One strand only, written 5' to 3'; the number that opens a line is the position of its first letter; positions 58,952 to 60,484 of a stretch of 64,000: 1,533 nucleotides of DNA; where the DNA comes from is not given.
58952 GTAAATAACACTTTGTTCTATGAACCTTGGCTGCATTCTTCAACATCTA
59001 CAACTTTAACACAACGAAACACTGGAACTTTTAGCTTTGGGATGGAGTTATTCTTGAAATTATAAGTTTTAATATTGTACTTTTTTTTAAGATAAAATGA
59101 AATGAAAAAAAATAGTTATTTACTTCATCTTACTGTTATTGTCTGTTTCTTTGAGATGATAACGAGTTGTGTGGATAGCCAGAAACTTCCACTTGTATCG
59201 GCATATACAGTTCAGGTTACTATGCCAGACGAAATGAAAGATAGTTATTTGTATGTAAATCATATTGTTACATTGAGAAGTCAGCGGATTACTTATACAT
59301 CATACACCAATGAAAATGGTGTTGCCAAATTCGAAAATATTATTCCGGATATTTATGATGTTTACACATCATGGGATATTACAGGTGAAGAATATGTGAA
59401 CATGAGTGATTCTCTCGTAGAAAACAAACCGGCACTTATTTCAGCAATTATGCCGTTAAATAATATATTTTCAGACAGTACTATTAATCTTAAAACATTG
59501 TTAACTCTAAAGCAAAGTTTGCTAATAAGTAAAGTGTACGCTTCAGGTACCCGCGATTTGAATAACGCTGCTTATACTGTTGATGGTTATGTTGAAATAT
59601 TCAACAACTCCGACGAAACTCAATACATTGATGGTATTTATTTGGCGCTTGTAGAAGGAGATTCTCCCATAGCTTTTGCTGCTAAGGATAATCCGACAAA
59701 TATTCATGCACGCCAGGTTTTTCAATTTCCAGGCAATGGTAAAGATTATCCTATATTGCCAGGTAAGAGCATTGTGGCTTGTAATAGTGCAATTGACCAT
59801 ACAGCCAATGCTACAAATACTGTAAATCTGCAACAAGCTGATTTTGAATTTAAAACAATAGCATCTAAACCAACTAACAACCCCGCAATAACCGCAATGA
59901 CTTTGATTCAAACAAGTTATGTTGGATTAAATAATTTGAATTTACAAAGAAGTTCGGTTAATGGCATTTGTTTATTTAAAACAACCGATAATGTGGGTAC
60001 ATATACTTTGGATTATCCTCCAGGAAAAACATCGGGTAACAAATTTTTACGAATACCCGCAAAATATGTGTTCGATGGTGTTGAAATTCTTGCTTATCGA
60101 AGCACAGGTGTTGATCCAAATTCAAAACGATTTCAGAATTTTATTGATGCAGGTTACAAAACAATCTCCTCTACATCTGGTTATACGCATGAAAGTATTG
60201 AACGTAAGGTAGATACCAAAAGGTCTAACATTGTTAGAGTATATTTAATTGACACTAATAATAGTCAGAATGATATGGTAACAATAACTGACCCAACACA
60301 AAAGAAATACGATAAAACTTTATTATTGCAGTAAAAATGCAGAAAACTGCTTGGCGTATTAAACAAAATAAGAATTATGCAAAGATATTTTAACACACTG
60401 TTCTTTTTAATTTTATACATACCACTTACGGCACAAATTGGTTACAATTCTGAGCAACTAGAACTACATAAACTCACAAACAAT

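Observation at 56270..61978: Non-Sus outer-membrane uptake module: TonB-dependent receptor + DUF4876-like lipoprotein + DUF6850-like second barrel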

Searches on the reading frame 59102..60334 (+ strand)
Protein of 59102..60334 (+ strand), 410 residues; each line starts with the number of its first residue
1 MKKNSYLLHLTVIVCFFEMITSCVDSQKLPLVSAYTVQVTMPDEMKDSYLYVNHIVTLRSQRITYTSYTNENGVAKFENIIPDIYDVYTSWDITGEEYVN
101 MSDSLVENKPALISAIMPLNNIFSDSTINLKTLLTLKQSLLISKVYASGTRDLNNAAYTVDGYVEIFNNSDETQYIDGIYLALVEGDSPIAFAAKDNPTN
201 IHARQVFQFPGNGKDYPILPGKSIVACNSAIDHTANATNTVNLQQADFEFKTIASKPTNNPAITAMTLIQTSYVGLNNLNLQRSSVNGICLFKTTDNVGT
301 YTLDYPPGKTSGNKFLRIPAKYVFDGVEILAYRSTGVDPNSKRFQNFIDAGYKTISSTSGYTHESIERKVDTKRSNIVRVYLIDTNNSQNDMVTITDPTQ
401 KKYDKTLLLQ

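Call 3: search_protein_families(library=pfam, proteins=[window:59102-60334:+], max_evalue=0.01)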
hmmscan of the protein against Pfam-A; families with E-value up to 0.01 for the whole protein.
window:59102-60334:+ (410 aa): 3 families
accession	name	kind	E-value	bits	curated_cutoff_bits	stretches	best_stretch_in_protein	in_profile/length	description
PF16215.11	DUF4876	-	5.4e-23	82.5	27.9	1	220-392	2-179/186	Protein of unknown function (DUF4876)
PF24025.1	Ig_DR_A0283-like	-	0.0025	18.5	27.1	0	48-89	22-62/102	DR_A0283-like, Ig-like domain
PF00932.25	LTD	-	0.0059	17.4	34.3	0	138-228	6-74/109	Lamin Tail Domain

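Call 4: search_protein_families(library=ncbifam, proteins=[window:59102-60334:+], max_evalue=0.01)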
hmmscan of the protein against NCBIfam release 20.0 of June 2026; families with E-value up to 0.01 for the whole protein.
window:59102-60334:+ (410 aa): 0 families

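Call 37: find_homologous_proteins(query=window:59102-60331:+, max_evalue=0.001)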
Query window:59102-60331:+ (410 aa): 277 proteins with E <= 0.001 among 3008 candidates; the best 120 are listed.
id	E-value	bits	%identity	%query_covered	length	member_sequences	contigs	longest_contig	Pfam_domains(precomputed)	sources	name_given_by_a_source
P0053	1.3e-268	908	100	100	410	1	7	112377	PF16215.12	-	-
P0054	6.4e-211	718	79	100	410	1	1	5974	PF16215.12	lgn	-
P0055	2.5e-209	713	79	100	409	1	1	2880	PF16215.12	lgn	-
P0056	7.3e-209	712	78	100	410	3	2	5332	PF16215.12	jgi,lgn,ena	-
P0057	1.5e-208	710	78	100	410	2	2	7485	PF16215.12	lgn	-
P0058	1.8e-208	710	78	100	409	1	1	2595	PF16215.12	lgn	-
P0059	7.8e-202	688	76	100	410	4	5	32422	PF16215.12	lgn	-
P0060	1.4e-197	674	73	100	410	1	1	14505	PF16215.12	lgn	-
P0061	4.2e-195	666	74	95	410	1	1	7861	PF16215.12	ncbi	-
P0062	1.2e-191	655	71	100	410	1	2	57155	PF16215.12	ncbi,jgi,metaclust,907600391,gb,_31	metaclust:\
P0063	8.0e-188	642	70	100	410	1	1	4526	PF16215.12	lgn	-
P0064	1.5e-186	638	71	100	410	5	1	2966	PF16215.12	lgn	-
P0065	1.2e-182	625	69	100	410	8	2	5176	PF16215.12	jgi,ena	jgi:hypothetical protein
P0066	2.2e-156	539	60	100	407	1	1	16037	PF00932.26,PF16215.12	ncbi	-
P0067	4.7e-152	525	59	99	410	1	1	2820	PF16215.12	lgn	-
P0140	1.8e-90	322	44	91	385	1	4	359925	PF00932.26,PF24025.2,PF16215.12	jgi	jgi:hypothetical protein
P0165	3.5e-86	308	43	98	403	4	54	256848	PF00932.26,PF16215.12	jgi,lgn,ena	-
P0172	9.0e-85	303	44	88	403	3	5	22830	PF00932.26,PF16215.12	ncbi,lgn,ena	-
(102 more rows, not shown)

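Call 40: search_solved_structures(query=A2, max_evalue=1)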
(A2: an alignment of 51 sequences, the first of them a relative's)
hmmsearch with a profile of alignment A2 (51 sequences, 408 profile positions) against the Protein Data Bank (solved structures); distinct sequences matched with E-value up to 1: 1.
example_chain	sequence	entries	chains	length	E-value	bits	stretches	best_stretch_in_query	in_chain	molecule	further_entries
4q1z_A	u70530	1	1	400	4.9e-37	131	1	35-392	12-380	Putative lipoprotein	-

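Call 53: predict_structure(alignment_id=A2)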
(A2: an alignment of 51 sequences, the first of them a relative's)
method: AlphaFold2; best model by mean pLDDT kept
length: 410 residues; sequences in the alignment: 51
mean_pLDDT: 87.6   pTM: 0.78
mean pLDDT of the five models: 87.6, 87.2, 86.8, 86.0, 82.7
residues with pLDDT >= 90: 221; 70-90: 159; 50-70: 30; < 50: 0
segments of 3 or more residues with pLDDT < 50: none
pLDDT, mean of each block of 10 residues (from residue 1): 80 85 64 94 92 96 95 95 95 89 84 93 94 86 91 85 95 92 84 83 94 92 94 87 93 67 90 86 87 93 92 91 89 68 74 76 90 89 84 90 93
secondary structure, 60 per line:
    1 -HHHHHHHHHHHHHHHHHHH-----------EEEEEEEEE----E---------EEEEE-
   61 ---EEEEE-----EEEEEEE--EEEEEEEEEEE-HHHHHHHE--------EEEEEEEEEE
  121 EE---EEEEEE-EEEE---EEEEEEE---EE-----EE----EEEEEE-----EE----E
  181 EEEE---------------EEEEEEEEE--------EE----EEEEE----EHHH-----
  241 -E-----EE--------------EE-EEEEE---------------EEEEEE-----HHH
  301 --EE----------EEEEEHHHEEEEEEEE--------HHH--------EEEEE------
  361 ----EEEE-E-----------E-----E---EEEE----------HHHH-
elements in order: H2-20 E32-40 E55-59 E64-68 E74-80 E83-93 H95-101 E111-122 E126-131 E133-136 E140-146 E163-168 E180-184 E200-208 E223-227 E267-271 E287-292 E315-319 E323-330 E350-354 E365-368 E392-395 H406-409

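Call 58: fold_search(model_id=the predicted structure, library=pdb)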
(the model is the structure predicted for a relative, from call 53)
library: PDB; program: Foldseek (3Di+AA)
matches with E <= 10: 762; with E <= 0.001: 3
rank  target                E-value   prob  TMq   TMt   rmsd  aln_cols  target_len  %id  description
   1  4q1z                  1.4e-22  1.00  0.59  0.61   6.6       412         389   22  Crystal structure of a DUF4876 family protein (BT_1938) from Bacteroides thetaiotaomicron VPI-5482 at 2.50 A resolution (released 2014-04-23)
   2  6fwv_A                6.2e-04  0.96  0.19  0.15  21.9       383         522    5  The Bacillus anthracis TIE protein (released 2018-08-08)
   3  4fxt_A                8.1e-04  0.93  0.14  0.27  15.0       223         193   10  Crystal structure of a DUF3823 family protein (BACOVA_02663) from Bacteroides ovatus ATCC 8483 at 2.77 A resolution (released 2012-07-25)
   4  3liu_A                1.0e-03  0.57  0.17  0.18  16.2       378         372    8  Crystal structure of Putative cell adhesion protein (YP_001304840.1) from Parabacteroides distasonis ATCC 8503 at 2.05 (released 2010-02-09)
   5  1r6v                  1.1e-03  1.00  0.19  0.12  16.5       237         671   12  Crystal structure of fervidolysin from Fervidobacterium pennivorans, a keratinolytic enzyme related to subtilisin (released 2004-10-19)
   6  4fxt_F                1.7e-03  0.96  0.15  0.30  14.9       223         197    9  Crystal structure of a DUF3823 family protein (BACOVA_02663) from Bacteroides ovatus ATCC 8483 at 2.77 A resolution (released 2012-07-25)
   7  6fwv_B                1.7e-03  0.94  0.19  0.16  23.8       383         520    6  The Bacillus anthracis TIE protein (released 2018-08-08)
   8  5cag                  1.9e-03  0.94  0.21  0.28  20.6       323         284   10  Crystal structure of a putative adhesin (BACOVA_02677) from Bacteroides ovatus ATCC 8483 at 3.00 A resolution (PSI Commu (released 2015-10-14)
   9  3qec                  2.1e-03  1.00  0.17  0.44   7.7       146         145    9  Crystal structure of a putative carbohydrate binding protein (PA1324) from Pseudomonas aeruginosa at 2.61 A resolution (released 2011-03-02)
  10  3rkp_B                3.1e-03  0.38  0.16  0.18  25.5       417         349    9  Crystal structure of BcpA*(D312A), the major pilin subunit of Bacillus cereus (released 2012-05-30)
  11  4fxt_D                3.7e-03  0.90  0.15  0.30  15.0       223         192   10  Crystal structure of a DUF3823 family protein (BACOVA_02663) from Bacteroides ovatus ATCC 8483 at 2.77 A resolution (released 2012-07-25)
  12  3rkp_A                3.7e-03  0.38  0.15  0.18  21.6       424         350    8  Crystal structure of BcpA*(D312A), the major pilin subunit of Bacillus cereus (released 2012-05-30)
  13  4fxt_M                3.9e-03  0.75  0.13  0.25  14.9       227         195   10  Crystal structure of a DUF3823 family protein (BACOVA_02663) from Bacteroides ovatus ATCC 8483 at 2.77 A resolution (released 2012-07-25)
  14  4iyk                  4.1e-03  0.85  0.16  0.29  18.7       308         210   10  Crystal structure of a putative carbohydrate binding protein (BACUNI_04699) from Bacteroides uniformis ATCC 8492 at 2.00 (released 2013-02-20)
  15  4fxt_K                4.3e-03  0.87  0.14  0.28  14.3       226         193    9  Crystal structure of a DUF3823 family protein (BACOVA_02663) from Bacteroides ovatus ATCC 8483 at 2.77 A resolution (released 2012-07-25)
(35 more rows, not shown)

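Call 71: find_encoding_contigs(protein=P0165, flank=9000, max_places=1)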
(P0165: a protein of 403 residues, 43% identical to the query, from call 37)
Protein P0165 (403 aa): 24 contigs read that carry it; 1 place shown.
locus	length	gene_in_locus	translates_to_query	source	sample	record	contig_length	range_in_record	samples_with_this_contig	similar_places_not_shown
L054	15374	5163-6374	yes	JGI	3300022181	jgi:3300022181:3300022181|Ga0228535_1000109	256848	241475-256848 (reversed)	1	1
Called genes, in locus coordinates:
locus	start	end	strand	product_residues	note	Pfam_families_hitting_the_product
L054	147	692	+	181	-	PF04542:Sigma70_r2, PF02796:HTH_7 (faint), PF08281:Sigma70_r4_2, PF00196:GerE (faint), PF04545:Sigma70_r4 (weak)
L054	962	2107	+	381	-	PF04773:FecR, PF16344:FecR_C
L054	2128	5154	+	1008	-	PF07660:STN, PF13715:CarbopepD_reg_2, PF07715:Plug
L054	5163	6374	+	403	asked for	PF00932:LTD (faint), PF16215:DUF4876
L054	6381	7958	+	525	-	PF21012:DUF6850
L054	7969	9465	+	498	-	PF03160:Calx-beta, PF16132:DUF4843 (faint)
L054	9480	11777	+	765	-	PF17162:DUF5118 (weak), PF17148:DUF5117, PF16313:DUF4953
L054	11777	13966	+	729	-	PF10459:Peptidase_S46, PF13365:Trypsin_2 (faint)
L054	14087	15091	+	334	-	PF01112:Asparaginase_2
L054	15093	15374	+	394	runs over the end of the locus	PF00375:SDF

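Call 72: find_encoding_contigs(protein=P0140, flank=9000, max_places=1)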
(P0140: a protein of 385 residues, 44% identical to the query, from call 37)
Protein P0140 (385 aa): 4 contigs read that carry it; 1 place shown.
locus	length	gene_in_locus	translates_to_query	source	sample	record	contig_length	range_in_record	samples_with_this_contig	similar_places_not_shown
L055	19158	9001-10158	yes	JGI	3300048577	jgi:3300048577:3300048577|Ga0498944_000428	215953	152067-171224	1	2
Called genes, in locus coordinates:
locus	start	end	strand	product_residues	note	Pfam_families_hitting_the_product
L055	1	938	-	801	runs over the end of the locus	PF13802:Gal_mutarotas_2, PF01055:Glyco_hydro_31_2nd, PF21365:Glyco_hydro_31_3rd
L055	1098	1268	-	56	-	-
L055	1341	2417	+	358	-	PF01264:Chorismate_synt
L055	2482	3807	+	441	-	PF04389:Peptidase_M28 (weak), PF01546:Peptidase_M20, PF07687:M20_dimer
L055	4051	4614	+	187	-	PF04542:Sigma70_r2, PF08281:Sigma70_r4_2, PF00196:GerE, PF04545:Sigma70_r4 (weak)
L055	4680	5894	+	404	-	PF04773:FecR, PF16344:FecR_C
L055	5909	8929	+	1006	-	PF07660:STN, PF13715:CarbopepD_reg_2, PF07715:Plug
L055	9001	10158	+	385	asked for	PF24025:Ig_DR_A0283-like (weak), PF00932:LTD (weak), PF16215:DUF4876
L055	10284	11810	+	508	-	PF21012:DUF6850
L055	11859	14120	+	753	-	PF17162:DUF5118, PF17148:DUF5117, PF16313:DUF4953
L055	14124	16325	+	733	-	PF10459:Peptidase_S46, PF00089:Trypsin (faint), PF13365:Trypsin_2 (faint)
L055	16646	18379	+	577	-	PF01336:tRNA_anti-codon, PF00152:tRNA-synt_2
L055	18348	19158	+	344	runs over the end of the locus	PF01210:NAD_Gly3P_dh_N, PF07479:NAD_Gly3P_dh_C, PF20618:GPD_NAD_C_bact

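Call 73: find_encoding_contigs(protein=P0172, flank=9000, max_places=1)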
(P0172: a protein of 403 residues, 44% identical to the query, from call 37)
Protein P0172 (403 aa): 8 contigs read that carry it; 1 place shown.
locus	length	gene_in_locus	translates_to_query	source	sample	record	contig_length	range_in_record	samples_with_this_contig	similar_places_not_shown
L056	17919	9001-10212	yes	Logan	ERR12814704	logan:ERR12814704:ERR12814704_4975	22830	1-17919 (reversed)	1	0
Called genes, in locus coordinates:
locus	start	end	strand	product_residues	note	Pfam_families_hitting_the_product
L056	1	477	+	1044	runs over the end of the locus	-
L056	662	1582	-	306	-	PF12833:HTH_18, PF00165:HTH_AraC (weak)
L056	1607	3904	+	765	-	PF00593:TonB_dep_Rec_b-barrel, PF14905:OMP_b-brl_3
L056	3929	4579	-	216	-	PF00702:Hydrolase, PF13419:HAD_2, PF13242:Hydrolase_like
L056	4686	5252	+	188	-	PF00027:cNMP_binding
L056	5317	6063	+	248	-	PF00037:Fer4 (faint), PF12837:Fer4_6 (faint), PF12838:Fer4_7 (weak), PF13187:Fer4_9 (weak), PF14697:Fer4_21 (weak), PF14358:DUF4405 (weak)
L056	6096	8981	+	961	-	PF13715:CarbopepD_reg_2, PF07715:Plug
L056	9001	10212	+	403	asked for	PF00932:LTD, PF16215:DUF4876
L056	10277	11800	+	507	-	PF21012:DUF6850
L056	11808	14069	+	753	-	PF17162:DUF5118, PF17148:DUF5117, PF16313:DUF4953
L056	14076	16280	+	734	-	PF10459:Peptidase_S46, PF13365:Trypsin_2 (faint)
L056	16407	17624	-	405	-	-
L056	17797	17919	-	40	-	?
